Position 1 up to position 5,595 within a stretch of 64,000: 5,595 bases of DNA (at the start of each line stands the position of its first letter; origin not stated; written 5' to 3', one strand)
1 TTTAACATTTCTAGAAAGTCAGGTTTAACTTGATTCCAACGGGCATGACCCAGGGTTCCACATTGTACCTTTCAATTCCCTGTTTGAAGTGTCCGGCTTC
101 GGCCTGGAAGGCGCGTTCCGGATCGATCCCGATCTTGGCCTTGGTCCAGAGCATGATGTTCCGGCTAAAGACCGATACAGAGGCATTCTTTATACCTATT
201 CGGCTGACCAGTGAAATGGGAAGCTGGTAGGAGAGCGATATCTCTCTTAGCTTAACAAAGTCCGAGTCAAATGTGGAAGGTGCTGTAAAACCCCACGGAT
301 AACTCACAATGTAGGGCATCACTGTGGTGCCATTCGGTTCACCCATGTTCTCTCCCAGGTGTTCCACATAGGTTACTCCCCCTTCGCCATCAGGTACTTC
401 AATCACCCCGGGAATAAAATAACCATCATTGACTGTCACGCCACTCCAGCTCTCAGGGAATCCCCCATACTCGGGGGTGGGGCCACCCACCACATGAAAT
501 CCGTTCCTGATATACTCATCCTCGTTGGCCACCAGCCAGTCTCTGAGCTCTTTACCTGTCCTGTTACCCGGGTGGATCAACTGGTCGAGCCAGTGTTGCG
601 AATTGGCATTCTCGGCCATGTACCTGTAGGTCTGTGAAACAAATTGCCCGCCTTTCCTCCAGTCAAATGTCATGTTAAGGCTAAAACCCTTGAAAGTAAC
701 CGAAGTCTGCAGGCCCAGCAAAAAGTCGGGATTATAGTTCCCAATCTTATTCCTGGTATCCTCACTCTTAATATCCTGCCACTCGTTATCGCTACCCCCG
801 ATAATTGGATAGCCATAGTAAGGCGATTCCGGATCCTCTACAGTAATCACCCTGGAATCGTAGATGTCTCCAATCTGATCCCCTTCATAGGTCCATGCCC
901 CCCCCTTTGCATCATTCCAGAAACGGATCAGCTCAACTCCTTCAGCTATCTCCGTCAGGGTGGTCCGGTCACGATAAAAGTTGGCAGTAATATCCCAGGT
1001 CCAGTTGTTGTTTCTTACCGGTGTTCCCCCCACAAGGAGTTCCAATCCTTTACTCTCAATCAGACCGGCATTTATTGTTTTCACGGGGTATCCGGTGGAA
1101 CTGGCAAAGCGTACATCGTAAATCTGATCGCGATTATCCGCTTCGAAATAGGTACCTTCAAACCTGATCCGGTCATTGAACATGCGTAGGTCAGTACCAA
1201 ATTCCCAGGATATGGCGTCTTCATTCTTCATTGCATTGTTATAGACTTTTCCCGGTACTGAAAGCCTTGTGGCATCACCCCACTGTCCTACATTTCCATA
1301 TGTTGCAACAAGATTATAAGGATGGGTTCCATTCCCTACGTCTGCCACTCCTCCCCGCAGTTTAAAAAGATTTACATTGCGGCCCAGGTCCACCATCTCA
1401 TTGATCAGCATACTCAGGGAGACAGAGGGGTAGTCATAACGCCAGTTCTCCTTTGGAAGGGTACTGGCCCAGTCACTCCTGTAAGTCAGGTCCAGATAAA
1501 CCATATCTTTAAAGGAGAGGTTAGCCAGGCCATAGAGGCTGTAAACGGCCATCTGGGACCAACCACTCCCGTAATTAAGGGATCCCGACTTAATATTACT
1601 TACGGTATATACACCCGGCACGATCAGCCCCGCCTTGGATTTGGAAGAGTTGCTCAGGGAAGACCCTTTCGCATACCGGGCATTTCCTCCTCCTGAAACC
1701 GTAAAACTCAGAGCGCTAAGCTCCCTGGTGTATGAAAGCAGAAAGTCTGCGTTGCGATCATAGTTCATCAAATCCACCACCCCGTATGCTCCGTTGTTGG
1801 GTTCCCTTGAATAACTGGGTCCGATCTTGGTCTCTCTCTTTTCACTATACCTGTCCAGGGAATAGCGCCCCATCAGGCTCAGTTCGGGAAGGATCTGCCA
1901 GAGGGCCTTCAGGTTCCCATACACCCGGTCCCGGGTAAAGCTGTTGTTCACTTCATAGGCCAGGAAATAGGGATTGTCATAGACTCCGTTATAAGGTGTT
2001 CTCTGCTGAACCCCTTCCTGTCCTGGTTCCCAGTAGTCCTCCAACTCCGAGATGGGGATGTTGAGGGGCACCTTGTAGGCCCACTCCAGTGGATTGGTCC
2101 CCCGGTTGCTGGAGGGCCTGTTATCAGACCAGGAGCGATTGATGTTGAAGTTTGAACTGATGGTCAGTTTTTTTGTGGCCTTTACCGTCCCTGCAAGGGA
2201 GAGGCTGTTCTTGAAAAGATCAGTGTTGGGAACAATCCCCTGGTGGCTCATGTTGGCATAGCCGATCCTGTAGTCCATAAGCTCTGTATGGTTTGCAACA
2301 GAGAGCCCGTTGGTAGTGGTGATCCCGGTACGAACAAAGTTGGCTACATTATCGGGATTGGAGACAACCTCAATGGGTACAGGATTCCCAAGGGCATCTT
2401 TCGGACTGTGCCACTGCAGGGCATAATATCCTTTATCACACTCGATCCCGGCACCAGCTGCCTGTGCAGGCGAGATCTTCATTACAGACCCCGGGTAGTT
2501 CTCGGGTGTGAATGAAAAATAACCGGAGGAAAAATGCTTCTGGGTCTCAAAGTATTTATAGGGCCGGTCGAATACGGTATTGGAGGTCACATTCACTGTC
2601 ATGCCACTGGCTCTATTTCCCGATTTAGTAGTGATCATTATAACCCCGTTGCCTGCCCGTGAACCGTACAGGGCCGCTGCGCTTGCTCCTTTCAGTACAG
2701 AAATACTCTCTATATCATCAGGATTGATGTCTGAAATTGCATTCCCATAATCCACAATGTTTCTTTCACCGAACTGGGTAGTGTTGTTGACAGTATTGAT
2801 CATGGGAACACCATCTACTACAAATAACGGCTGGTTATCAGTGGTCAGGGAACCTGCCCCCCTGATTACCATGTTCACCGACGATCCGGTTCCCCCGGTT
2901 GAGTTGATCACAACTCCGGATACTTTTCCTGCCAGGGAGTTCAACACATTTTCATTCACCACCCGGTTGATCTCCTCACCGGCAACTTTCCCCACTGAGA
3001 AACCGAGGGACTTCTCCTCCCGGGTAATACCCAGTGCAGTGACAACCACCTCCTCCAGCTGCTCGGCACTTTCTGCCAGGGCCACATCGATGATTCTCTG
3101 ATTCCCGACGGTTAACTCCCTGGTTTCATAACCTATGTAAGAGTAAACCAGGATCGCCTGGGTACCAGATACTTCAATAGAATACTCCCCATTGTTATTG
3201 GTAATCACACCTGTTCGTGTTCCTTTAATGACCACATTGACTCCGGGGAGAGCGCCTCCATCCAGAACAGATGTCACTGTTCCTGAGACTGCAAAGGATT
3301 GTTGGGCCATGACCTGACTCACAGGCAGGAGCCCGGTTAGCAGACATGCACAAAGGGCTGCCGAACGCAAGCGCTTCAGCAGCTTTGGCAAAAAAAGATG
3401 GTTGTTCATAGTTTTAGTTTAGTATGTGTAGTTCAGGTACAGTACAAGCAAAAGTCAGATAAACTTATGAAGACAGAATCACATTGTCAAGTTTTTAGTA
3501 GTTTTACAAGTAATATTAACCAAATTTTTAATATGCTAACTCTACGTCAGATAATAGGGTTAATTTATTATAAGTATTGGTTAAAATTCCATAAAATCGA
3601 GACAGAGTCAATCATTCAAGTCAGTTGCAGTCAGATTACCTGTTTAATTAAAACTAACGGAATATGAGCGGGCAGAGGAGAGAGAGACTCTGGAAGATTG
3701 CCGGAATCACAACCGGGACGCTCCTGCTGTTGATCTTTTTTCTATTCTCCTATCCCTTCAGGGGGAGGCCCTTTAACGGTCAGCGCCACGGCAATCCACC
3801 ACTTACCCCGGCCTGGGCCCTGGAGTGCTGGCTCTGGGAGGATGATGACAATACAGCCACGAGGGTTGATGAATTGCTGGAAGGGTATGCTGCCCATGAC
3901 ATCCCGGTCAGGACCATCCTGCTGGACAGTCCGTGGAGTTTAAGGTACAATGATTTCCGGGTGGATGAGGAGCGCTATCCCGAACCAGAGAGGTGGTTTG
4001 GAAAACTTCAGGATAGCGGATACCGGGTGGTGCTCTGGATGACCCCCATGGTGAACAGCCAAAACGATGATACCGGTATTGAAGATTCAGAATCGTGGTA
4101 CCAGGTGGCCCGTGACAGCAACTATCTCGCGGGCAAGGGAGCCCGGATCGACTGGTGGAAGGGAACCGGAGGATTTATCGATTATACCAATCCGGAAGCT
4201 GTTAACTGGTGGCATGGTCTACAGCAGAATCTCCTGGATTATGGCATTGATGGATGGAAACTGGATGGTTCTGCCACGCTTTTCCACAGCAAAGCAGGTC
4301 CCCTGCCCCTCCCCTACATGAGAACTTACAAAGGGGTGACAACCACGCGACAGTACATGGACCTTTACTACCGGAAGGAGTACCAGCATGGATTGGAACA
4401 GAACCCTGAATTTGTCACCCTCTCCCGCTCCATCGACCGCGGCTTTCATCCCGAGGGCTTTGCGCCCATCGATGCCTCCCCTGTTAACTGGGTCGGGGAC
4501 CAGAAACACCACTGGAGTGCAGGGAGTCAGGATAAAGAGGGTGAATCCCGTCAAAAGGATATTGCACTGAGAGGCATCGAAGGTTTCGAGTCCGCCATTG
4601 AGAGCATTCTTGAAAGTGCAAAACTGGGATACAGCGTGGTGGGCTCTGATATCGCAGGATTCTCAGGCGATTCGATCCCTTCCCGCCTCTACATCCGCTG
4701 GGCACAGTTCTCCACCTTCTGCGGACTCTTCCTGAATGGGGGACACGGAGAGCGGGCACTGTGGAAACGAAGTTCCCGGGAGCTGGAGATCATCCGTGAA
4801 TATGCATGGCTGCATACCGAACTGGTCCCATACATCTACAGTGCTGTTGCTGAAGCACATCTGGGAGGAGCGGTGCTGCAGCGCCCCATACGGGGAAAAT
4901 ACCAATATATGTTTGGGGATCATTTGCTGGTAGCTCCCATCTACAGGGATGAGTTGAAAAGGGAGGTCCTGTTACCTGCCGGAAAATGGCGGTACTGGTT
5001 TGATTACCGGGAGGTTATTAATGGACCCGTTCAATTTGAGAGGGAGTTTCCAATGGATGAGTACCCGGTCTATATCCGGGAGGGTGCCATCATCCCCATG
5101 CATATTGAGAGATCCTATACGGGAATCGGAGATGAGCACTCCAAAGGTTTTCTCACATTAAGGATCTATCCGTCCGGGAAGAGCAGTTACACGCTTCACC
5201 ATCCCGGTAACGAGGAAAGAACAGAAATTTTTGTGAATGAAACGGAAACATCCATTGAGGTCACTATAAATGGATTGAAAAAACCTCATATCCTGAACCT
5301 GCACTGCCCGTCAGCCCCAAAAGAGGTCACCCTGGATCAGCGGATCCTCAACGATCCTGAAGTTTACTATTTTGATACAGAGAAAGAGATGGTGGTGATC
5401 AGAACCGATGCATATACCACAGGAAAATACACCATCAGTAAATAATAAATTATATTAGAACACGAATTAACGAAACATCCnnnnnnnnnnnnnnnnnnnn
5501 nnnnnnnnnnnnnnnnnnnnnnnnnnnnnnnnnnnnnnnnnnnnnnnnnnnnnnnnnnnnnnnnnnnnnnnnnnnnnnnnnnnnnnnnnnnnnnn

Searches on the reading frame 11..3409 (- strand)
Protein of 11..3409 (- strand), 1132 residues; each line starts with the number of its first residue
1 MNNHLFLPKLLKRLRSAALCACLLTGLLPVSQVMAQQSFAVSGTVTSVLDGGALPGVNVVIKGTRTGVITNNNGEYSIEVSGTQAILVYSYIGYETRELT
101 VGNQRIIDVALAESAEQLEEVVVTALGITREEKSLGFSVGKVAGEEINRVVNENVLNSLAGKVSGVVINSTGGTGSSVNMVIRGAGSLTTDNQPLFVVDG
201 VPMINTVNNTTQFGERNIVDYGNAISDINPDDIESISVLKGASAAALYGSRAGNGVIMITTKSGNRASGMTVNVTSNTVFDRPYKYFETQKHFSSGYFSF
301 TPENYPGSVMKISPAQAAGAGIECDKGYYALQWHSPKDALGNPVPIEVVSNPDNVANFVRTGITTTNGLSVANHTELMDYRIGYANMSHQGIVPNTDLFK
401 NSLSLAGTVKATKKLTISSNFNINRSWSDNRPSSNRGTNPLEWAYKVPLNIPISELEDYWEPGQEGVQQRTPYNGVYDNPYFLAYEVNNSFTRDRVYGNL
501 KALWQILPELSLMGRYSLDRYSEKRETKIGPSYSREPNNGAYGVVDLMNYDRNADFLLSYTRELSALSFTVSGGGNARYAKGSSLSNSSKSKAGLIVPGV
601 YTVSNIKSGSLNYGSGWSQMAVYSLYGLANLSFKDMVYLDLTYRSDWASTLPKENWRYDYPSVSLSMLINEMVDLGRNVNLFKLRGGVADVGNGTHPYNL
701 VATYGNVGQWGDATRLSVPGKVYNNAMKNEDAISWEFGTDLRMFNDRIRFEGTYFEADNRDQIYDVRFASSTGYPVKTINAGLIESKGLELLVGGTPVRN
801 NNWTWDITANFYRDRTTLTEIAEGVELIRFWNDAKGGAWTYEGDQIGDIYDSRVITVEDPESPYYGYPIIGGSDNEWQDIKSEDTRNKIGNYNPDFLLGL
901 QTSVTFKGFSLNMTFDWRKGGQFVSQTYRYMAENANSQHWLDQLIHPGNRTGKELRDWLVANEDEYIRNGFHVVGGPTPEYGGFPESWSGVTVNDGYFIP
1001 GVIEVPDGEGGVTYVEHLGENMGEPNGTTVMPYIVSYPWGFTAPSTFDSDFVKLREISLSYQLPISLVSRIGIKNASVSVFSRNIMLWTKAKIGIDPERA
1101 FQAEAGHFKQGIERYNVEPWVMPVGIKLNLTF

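Call 7: search_protein_families(library=pfam, proteins=[window:11-3409:-], max_evalue=0.00001)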
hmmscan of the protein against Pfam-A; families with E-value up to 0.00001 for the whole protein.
window:11-3409:- (1132 aa): 3 families
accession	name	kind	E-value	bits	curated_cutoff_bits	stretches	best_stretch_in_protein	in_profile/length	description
PF13715.12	CarbopepD_reg_2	-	7e-18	64.9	32.2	1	41-123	1-88/88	CarboxypepD_reg-like domain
PF07715.20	Plug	-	7.9e-17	62.2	23.9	1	135-256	5-107/107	TonB-dependent Receptor Plug Domain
PF13620.12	CarboxypepD_reg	-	2.6e-08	34.5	32.3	1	41-111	2-81/82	Carboxypeptidase regulatory-like domain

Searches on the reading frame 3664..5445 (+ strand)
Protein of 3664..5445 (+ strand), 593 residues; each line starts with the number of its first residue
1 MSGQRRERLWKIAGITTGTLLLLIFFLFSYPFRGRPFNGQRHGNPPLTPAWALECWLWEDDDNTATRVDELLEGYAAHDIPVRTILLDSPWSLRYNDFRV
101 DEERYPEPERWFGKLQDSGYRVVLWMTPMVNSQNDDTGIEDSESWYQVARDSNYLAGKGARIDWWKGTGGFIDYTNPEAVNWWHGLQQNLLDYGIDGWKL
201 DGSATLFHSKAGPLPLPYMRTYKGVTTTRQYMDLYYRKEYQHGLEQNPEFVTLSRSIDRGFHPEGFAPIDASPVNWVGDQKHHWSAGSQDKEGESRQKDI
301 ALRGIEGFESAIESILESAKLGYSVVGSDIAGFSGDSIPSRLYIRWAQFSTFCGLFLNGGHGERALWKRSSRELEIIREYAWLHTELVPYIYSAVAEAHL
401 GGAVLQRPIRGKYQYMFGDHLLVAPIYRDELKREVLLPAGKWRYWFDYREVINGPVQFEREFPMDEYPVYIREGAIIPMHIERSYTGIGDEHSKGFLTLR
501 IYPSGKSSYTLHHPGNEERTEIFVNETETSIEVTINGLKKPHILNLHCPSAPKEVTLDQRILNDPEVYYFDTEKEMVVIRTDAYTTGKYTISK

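Call 7: search_protein_families(library=pfam, proteins=[window:3664-5445:+], max_evalue=0.00001)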
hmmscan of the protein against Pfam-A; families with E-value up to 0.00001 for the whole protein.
window:3664-5445:+ (593 aa): 2 families
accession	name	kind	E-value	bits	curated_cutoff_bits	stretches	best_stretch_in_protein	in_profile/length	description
PF01055.32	Glyco_hydro_31_2nd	-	8.8e-46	157.2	23.5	2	45-285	1-238/328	Glycosyl hydrolases family 31 TIM-barrel domain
PF21365.3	Glyco_hydro_31_3rd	-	1.9e-14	54.3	24.4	1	412-477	22-87/87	Glycosyl hydrolase family 31 C-terminal domain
